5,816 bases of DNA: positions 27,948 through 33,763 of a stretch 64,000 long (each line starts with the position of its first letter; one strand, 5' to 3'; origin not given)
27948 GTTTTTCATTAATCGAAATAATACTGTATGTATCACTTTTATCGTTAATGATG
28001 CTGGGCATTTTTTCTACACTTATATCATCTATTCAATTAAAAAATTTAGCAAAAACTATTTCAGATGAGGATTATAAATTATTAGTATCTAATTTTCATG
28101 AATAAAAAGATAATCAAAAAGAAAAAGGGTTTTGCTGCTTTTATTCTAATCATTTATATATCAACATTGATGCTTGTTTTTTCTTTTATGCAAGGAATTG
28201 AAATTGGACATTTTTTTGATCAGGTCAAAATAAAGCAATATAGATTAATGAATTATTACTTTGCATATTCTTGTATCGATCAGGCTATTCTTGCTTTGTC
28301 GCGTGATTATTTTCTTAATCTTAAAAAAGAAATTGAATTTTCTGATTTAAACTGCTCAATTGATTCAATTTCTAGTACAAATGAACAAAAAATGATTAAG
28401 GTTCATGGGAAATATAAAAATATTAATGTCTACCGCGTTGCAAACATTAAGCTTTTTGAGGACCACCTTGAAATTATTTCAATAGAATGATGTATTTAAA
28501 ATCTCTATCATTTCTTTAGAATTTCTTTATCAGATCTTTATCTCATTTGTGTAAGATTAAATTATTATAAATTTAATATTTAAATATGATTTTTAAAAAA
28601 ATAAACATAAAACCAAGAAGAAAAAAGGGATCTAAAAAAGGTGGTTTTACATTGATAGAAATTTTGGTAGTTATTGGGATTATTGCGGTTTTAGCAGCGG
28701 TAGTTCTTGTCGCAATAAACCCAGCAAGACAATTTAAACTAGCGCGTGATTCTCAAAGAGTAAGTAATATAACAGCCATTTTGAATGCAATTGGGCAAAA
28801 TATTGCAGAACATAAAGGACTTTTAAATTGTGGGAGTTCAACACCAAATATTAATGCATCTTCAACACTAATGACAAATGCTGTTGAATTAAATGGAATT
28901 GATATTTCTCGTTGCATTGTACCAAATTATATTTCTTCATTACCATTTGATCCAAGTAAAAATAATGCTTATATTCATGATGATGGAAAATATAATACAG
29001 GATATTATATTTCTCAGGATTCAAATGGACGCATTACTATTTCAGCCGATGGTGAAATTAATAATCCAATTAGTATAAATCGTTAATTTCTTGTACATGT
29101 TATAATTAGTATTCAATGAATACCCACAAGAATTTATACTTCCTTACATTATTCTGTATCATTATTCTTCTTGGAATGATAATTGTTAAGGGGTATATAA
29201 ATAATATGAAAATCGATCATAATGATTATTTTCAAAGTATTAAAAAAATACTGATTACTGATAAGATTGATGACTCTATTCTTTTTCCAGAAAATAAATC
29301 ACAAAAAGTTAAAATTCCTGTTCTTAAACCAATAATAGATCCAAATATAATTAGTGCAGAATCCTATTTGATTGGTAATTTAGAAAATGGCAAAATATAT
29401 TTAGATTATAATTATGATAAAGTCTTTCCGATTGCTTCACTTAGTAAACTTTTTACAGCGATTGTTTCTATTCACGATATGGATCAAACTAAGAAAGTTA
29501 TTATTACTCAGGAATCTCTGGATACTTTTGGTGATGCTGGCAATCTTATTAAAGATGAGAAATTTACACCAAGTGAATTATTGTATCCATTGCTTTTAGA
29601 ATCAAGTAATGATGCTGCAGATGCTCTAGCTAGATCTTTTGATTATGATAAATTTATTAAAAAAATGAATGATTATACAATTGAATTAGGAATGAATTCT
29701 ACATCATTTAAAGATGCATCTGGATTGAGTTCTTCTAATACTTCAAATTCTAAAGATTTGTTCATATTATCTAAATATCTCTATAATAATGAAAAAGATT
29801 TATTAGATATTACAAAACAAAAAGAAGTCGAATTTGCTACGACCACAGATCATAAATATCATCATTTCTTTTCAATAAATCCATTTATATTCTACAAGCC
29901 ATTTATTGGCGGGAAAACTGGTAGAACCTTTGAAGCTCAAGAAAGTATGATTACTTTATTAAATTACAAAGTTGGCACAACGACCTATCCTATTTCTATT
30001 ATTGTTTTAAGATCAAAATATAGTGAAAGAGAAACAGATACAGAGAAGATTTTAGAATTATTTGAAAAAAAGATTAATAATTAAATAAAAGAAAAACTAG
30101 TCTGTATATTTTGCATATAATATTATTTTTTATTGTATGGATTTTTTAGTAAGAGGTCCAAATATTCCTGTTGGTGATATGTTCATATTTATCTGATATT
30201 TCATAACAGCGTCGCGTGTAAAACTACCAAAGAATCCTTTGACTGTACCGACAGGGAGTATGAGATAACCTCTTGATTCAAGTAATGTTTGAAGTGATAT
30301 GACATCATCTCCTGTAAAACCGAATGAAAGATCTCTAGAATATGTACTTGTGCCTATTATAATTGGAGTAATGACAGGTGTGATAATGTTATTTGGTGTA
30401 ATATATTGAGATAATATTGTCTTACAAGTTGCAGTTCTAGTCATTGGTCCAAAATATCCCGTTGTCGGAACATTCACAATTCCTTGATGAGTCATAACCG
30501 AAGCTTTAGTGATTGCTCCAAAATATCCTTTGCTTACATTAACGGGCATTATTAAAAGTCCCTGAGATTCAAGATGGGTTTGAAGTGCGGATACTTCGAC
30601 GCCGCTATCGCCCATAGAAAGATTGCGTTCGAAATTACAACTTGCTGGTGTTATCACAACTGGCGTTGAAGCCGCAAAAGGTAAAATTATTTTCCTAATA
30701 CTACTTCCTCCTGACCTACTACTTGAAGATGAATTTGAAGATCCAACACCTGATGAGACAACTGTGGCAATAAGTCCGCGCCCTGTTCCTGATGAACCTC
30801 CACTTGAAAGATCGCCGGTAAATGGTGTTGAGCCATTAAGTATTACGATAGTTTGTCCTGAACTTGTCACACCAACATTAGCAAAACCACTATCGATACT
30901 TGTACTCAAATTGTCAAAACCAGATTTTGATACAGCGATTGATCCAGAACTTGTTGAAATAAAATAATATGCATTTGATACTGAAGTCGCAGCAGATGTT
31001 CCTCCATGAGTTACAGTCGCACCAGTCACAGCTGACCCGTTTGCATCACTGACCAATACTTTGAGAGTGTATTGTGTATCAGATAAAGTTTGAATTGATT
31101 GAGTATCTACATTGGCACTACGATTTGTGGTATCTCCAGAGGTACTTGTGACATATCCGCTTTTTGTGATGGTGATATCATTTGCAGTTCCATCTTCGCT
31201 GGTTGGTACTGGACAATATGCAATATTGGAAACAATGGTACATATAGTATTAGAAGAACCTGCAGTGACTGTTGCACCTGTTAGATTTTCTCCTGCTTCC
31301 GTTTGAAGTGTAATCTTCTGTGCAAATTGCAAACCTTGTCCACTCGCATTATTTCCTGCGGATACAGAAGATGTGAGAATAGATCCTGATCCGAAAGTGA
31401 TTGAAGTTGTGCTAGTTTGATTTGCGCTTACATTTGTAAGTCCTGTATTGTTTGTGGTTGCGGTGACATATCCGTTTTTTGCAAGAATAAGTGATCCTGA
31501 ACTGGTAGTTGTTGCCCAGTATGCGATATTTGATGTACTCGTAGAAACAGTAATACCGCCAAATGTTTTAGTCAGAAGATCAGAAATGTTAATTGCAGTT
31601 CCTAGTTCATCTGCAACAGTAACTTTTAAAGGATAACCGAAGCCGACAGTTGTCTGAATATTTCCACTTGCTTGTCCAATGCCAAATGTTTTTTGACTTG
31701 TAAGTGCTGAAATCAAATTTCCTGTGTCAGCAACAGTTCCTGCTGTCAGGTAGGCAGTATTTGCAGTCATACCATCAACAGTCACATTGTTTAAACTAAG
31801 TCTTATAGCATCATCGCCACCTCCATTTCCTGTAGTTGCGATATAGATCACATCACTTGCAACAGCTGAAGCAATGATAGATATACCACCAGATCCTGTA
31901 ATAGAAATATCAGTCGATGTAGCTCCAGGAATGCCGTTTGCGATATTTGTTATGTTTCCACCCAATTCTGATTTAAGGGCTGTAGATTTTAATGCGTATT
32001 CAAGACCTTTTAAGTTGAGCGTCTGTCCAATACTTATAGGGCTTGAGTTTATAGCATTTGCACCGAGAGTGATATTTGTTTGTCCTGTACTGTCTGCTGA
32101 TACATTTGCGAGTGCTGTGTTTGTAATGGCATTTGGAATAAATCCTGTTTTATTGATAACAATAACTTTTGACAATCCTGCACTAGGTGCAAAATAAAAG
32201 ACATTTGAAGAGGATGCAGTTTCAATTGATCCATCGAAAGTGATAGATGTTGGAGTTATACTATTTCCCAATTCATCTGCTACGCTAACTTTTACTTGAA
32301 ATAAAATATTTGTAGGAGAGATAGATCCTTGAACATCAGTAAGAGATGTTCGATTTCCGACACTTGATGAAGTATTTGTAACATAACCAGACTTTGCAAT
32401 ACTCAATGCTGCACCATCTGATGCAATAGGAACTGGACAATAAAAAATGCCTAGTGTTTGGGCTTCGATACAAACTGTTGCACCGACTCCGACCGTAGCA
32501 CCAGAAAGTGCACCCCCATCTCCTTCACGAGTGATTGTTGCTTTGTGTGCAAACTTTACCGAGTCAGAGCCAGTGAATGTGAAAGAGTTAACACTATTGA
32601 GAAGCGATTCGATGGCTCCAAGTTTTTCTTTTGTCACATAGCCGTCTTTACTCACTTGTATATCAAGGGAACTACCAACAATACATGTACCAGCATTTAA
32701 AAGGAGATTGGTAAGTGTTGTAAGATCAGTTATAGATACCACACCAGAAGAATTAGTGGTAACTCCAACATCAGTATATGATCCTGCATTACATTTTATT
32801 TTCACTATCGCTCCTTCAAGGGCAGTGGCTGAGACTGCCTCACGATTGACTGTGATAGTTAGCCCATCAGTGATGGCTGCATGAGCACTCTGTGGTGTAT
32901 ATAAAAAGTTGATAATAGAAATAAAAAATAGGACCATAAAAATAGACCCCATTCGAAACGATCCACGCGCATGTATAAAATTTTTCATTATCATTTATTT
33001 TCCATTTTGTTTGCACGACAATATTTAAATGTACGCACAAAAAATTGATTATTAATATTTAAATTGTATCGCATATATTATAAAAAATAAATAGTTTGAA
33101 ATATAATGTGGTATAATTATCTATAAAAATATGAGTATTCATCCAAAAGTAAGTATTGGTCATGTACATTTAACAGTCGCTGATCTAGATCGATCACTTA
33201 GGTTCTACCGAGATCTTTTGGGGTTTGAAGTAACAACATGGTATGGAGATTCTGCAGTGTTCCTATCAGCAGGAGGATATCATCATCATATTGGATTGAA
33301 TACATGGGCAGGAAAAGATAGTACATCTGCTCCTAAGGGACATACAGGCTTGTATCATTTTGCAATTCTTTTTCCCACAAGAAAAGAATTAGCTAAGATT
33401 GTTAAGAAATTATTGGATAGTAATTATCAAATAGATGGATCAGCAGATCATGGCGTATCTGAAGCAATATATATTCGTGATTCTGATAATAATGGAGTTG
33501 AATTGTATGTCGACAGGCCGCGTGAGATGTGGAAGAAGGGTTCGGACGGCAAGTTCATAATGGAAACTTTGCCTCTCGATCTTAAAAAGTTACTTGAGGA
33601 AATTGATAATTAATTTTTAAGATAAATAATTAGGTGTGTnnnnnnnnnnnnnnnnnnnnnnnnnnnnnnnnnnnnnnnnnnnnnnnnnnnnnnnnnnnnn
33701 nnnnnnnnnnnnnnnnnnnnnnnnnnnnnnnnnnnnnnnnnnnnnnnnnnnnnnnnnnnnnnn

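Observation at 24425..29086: Type IV pilus locus encoding a prepilin fused to an LVIVD beta-propeller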

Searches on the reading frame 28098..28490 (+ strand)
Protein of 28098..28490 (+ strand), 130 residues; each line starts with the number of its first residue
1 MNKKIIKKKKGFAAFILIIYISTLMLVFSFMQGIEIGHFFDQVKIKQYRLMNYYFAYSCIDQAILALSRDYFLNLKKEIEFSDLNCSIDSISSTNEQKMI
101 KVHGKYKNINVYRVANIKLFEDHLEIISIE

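Call 3: search_protein_families(library=pfam, proteins=[window:28098-28490:+], max_evalue=1)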
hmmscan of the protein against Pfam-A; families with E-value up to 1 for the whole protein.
window:28098-28490:+ (130 aa): 2 families
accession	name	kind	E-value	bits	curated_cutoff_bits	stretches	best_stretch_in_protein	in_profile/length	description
PF06612.16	DUF1146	-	0.099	13.1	25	1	24-51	4-31/48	Protein of unknown function (DUF1146)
PF16802.11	DUF5070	-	0.15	12.7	25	1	45-94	70-117/154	Domain of unknown function (DUF5070)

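Call 4: search_protein_families(library=ncbifam, proteins=[window:28098-28490:+], max_evalue=1)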
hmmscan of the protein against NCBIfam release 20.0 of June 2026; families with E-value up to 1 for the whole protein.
window:28098-28490:+ (130 aa): 1 family
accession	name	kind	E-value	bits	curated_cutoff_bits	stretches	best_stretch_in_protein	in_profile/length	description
NF041890.1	hdrC_Methbact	equivalog_domain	0.029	14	270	1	47-102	108-166/192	ferredoxin:CoB-CoM heterodisulfide reductase subunit HdrC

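Call 47: find_homologous_proteins(query=window:28098-28490:+, max_evalue=0.001)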
Query window:28098-28490:+ (130 aa): 32 proteins with E <= 0.001 among 51 candidates.
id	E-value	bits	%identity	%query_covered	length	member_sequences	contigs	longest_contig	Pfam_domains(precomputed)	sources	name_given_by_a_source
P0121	3.8e-76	271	100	100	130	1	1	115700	-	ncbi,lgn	-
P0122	1.1e-54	202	78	93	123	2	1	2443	-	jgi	jgi:hypothetical protein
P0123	9.4e-50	186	69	98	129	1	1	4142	-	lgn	-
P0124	3.7e-48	181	69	95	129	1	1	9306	-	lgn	-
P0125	1.4e-47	179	69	93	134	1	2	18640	-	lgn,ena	-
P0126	1.2e-46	176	63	100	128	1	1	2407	-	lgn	-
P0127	1.2e-45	173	68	94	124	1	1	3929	-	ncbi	-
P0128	2.2e-45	172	62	98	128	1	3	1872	-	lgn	-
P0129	4.1e-45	171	62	95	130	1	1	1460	-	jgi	jgi:hypothetical protein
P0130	3.3e-44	168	67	93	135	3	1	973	-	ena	-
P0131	1.2e-42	163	63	95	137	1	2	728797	-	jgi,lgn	jgi:hypothetical protein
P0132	1.7e-42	162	61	95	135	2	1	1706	-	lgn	-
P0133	5.1e-42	161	63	100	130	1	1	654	-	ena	-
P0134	2.3e-41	159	61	91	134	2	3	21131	-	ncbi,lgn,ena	ncbi:MAG: hypothetical protein AAB637_00540 [Patescibacteria group bacterium]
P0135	5.5e-41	157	62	95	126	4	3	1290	-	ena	-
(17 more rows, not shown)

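Call 55: predict_structure(alignment_id=A2)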
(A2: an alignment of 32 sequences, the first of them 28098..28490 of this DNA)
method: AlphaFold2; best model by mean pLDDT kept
length: 130 residues; sequences in the alignment: 32
mean_pLDDT: 88.9   pTM: 0.65
mean pLDDT of the five models: 88.9, 88.7, 87.9, 87.9, 87.7
residues with pLDDT >= 90: 82; 70-90: 40; 50-70: 7; < 50: 1
segments of 3 or more residues with pLDDT < 50: none
pLDDT, mean of each block of 10 residues (from residue 1): 61 91 93 80 89 95 93 92 95 92 93 93 89
secondary structure, 60 per line:
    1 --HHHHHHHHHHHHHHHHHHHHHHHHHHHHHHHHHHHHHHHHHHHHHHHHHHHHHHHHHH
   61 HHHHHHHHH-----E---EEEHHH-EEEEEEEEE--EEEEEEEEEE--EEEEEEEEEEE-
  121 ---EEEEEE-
elements in order: H3-69 E79-81 E86-94 E97-106 E109-119 E124-129

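Call 60: fold_search(model_id=the predicted structure, library=pdb)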
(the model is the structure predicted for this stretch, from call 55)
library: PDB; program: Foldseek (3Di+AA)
matches with E <= 10: 729; with E <= 0.001: 0
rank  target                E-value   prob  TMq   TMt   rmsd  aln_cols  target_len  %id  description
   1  3ub1_B                1.4e-01  0.33  0.19  0.12   9.4        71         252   15  Ntf2 like protein involved in plasmid conjugation (released 2012-02-08)
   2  3ub1_A                1.9e-01  0.41  0.21  0.13   9.4        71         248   14  Ntf2 like protein involved in plasmid conjugation (released 2012-02-08)
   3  5tph_A                2.4e-01  0.92  0.27  0.30   2.6        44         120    9  Crystal structure of a de novo designed protein homodimer with curved beta-sheet (released 2017-01-25)
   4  3fka_A                2.6e-01  0.95  0.28  0.31   2.8        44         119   20  CRYSTAL STRUCTURE OF A NTF-2 LIKE PROTEIN OF UNKNOWN FUNCTION (SPO1084) FROM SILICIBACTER POMEROYI DSS-3 AT 1.69 A RES (released 2009-02-24)
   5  3fka_B                2.6e-01  0.72  0.28  0.30   9.5        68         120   18  CRYSTAL STRUCTURE OF A NTF-2 LIKE PROTEIN OF UNKNOWN FUNCTION (SPO1084) FROM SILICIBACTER POMEROYI DSS-3 AT 1.69 A RES (released 2009-02-24)
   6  3ub1_C                2.6e-01  0.33  0.21  0.12   9.4        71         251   14  Ntf2 like protein involved in plasmid conjugation (released 2012-02-08)
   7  5trv                  2.8e-01  0.94  0.28  0.30   1.6        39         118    5  Crystal structure of a de novo designed protein with curved beta-sheet (released 2017-01-25)
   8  4r80_A                2.9e-01  0.85  0.33  0.54  11.5        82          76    4  Crystal Structure of a De Novo Designed Beta Sheet Protein, Cystatin Fold, Northeast Structural Genomics Consortium (N (released 2014-09-24)
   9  8amc_C                3.3e-01  0.87  0.28  0.23   2.9        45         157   11  Crystal Structure of cat allergen Fel d 4 (released 2023-08-16)
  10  6dja                  3.5e-01  0.66  0.28  0.17   3.8        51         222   14  ZN-DEPENDENT 5/B/6 METALLO-BETA-LACTAMASE FROM BACILLUS CEREUS (released 2019-05-29)
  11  8amc_A                3.7e-01  0.84  0.27  0.23   2.9        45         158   11  Crystal Structure of cat allergen Fel d 4 (released 2023-08-16)
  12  5tph_B                3.9e-01  0.94  0.31  0.33   1.9        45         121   11  Crystal structure of a de novo designed protein homodimer with curved beta-sheet (released 2017-01-25)
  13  9i2m                  3.9e-01  0.21  0.19  0.15   6.3        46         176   13  Crystal structure of the lipocalin cat allergen Fel d 4 (released 2025-12-03)
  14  9vxg_A                4.4e-01  0.11  0.16  0.16  12.4        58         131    7  ROS-Sensing Transcription Factor YchJ Regulates the RssB-RpoS Pathway to Protect Salmonella Against Oxidative Attack b (released 2025-08-06)
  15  2m5c_MODEL_1_A        4.7e-01  0.47  0.26  0.17   4.2        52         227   13  Solution Structure of the Bacillus cereus Metallo-Beta-Lactamase BcII (released 2013-10-09)
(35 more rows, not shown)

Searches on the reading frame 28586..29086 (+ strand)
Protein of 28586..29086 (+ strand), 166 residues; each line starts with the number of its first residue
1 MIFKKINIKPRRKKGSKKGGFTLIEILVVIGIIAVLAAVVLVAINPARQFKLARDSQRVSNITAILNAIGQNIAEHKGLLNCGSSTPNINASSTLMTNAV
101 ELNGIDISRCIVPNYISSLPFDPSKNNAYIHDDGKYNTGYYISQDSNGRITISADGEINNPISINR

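Call 3: search_protein_families(library=pfam, proteins=[window:28586-29086:+], max_evalue=1)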
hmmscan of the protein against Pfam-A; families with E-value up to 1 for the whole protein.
window:28586-29086:+ (166 aa): 5 families
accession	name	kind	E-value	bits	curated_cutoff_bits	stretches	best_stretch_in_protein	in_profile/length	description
PF07963.17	N_methyl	-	2.3e-07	30.5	21.2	1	16-41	2-27/27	Prokaryotic N-terminal methylation motif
PF04612.17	T2SSM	-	0.022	15.4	27.8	1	26-110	18-101/160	Type II secretion system (T2SS), protein M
PF06653.16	Claudin_3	-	0.025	15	28.7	1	5-57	78-130/163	Tight junction protein, Claudin-like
PF14221.11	DUF4330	-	0.041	14.4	27.6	1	13-60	6-56/167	Domain of unknown function (DUF4330)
PF17000.10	Asp5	-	0.086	13.5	25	1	25-56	2-33/71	Accessory secretory protein Sec, Asp5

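Call 4: search_protein_families(library=ncbifam, proteins=[window:28586-29086:+], max_evalue=1)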
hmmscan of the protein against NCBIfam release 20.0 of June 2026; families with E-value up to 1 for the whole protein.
window:28586-29086:+ (166 aa): 15 families
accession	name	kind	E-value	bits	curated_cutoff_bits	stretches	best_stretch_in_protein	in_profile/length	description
TIGR01708.2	typeII_sec_gspH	equivalog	8.7e-08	32.3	80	1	20-66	3-50/169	type II secretion system minor pseudopilin GspH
TIGR02532.1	IV_pilin_GFxxxE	domain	1.8e-06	27.6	16.3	1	19-41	2-24/24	prepilin-type N-terminal cleavage/methylation domain-containing protein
NF007862.0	PRK10574.1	equivalog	3.1e-06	27.4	138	1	17-92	3-76/145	prepilin peptidase-dependent pilin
TIGR01710.1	typeII_sec_gspG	equivalog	4.3e-05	23.6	88.85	1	20-71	2-51/134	type II secretion system major pseudopilin GspG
TIGR02596.1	TIGR02596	subfamily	4.7e-05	23.5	70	1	21-70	1-53/196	Verru_Chthon cassette protein D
NF041013.1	T4P_ComGE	equivalog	0.00013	22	49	1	18-53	3-38/83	competence type IV pilus minor pilin ComGE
NF041775.1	typeIV_PilA_Myxo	equivalog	0.00062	19.8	400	1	17-65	9-55/214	type IV pilin protein PilA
NF040999.1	pilin_ComGC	equivalog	0.00076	19.6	75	1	20-40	3-23/84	competence type IV pilus major pilin ComGC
NF040982.1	ComGD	equivalog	0.00094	19.6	70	1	20-48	3-32/139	competence type IV pilus minor pilin ComGD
NF007800.0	PRK10506.1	equivalog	0.0016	18.2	158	1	16-49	6-39/163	prepilin peptidase-dependent protein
NF038304.1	EPS_HpsC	equivalog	0.017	14.7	200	1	5-38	8-39/318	hormogonium polysaccharide secretion pseudopilin HpsC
TIGR01711.1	gspJ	equivalog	0.018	14.9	64.85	1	19-42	1-24/192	type II secretion system minor pseudopilin GspJ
TIGR02599.1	TIGR02599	subfamily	0.023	13.9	256.5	1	20-60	1-40/361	Verru_Chthon cassette protein C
NF047828.1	T3SSXpsI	equivalog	0.057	13.4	150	1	20-60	3-44/132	type II secretion system protein XpsI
TIGR01707.1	gspI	equivalog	0.059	13.9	44.35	1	20-46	1-27/101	type II secretion system minor pseudopilin GspI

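Call 67: list_cluster_members(proteins=[P0001, P0121, window:28586-29086:+, window:24425-25555:+])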
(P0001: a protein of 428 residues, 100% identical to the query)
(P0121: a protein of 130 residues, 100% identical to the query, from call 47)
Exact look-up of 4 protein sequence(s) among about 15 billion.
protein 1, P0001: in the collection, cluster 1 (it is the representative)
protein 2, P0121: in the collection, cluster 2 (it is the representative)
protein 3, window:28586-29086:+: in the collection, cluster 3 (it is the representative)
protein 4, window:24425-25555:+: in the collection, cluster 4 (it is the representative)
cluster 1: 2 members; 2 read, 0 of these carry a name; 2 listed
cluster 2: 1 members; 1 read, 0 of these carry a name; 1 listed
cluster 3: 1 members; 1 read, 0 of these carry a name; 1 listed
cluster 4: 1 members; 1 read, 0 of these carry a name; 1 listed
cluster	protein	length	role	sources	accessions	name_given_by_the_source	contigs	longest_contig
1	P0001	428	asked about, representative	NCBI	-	-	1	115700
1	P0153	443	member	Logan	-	-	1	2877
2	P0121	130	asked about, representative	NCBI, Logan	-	-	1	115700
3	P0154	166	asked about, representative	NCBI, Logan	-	-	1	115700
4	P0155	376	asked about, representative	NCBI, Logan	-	-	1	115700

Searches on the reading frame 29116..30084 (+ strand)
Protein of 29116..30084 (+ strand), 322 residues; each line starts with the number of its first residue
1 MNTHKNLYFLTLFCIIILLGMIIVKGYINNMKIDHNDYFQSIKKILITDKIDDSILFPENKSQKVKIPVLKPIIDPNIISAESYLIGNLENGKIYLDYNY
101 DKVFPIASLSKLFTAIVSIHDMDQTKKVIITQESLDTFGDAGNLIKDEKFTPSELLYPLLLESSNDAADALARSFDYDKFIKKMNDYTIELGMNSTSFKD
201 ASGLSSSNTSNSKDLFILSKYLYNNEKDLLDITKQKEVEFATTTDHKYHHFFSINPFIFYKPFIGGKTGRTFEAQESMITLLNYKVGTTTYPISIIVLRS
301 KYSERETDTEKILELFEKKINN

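Call 3: search_protein_families(library=pfam, proteins=[window:29116-30084:+], max_evalue=1)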
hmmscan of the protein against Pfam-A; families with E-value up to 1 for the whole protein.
window:29116-30084:+ (322 aa): 6 families
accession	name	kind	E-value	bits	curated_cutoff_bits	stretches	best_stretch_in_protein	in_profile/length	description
PF00768.25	Peptidase_S11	-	7.2e-31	107.9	27.6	1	78-279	9-220/239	D-alanyl-D-alanine carboxypeptidase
PF13354.11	Beta-lactamase2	-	1.4e-08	34.7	22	1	86-231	4-162/214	Beta-lactamase enzyme family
PF02113.21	Peptidase_S13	-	0.0025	17.1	22.8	1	74-125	10-62/444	D-Ala-D-Ala carboxypeptidase 3 (S13) family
PF00144.29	Beta-lactamase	-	0.011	15.3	27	1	97-120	43-66/329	Beta-lactamase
PF20422.3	DHR-2_Lobe_B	-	0.014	15.9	26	1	239-275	29-65/77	DHR-2, Lobe B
PF11322.13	DUF3124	-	0.02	15.5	27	1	100-154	9-62/123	Protein of unknown function (DUF3124)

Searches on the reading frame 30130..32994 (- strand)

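Call 3: search_protein_families(library=pfam, proteins=[window:30130-32994:-], max_evalue=1)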
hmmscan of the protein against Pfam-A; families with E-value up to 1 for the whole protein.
window:30130-32994:- (954 aa): 3 families
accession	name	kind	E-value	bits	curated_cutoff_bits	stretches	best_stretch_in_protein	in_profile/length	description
PF01471.23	PG_binding_1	-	1.1e-20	73.9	23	2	894-951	1-55/57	Putative peptidoglycan binding domain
PF05545.16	FixQ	-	0.22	11.9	29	1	16-36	14-34/49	Cbb3-type cytochrome oxidase component FixQ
PF24107.1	DUF7382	-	0.46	10.8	27.4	1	643-670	21-49/65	Domain of unknown function (DUF7382)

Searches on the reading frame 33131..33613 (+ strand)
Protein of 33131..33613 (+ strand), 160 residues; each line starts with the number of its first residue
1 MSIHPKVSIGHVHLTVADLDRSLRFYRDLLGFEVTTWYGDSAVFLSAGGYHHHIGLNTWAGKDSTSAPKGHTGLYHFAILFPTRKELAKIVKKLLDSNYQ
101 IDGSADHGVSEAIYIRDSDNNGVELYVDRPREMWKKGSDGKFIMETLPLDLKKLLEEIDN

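Call 34: search_protein_families(library=pfam, proteins=[window:33131-33613:+], max_evalue=0.001)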
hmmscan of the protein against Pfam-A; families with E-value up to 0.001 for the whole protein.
window:33131-33613:+ (160 aa): 3 families
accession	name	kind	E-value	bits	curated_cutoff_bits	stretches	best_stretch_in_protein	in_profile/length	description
PF00903.31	Glyoxalase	-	7.4e-16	59.1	20.6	1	9-125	2-121/121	Glyoxalase/Bleomycin resistance protein/Dioxygenase superfamily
PF22677.2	Ble-like_N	-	4.2e-06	26.8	24.5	1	11-35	4-28/41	Bleomycin resistance protein-like N-terminal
PF13669.12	Glyoxalase_4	-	0.00038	21.2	27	0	11-100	2-92/109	Glyoxalase/Bleomycin resistance protein/Dioxygenase superfamily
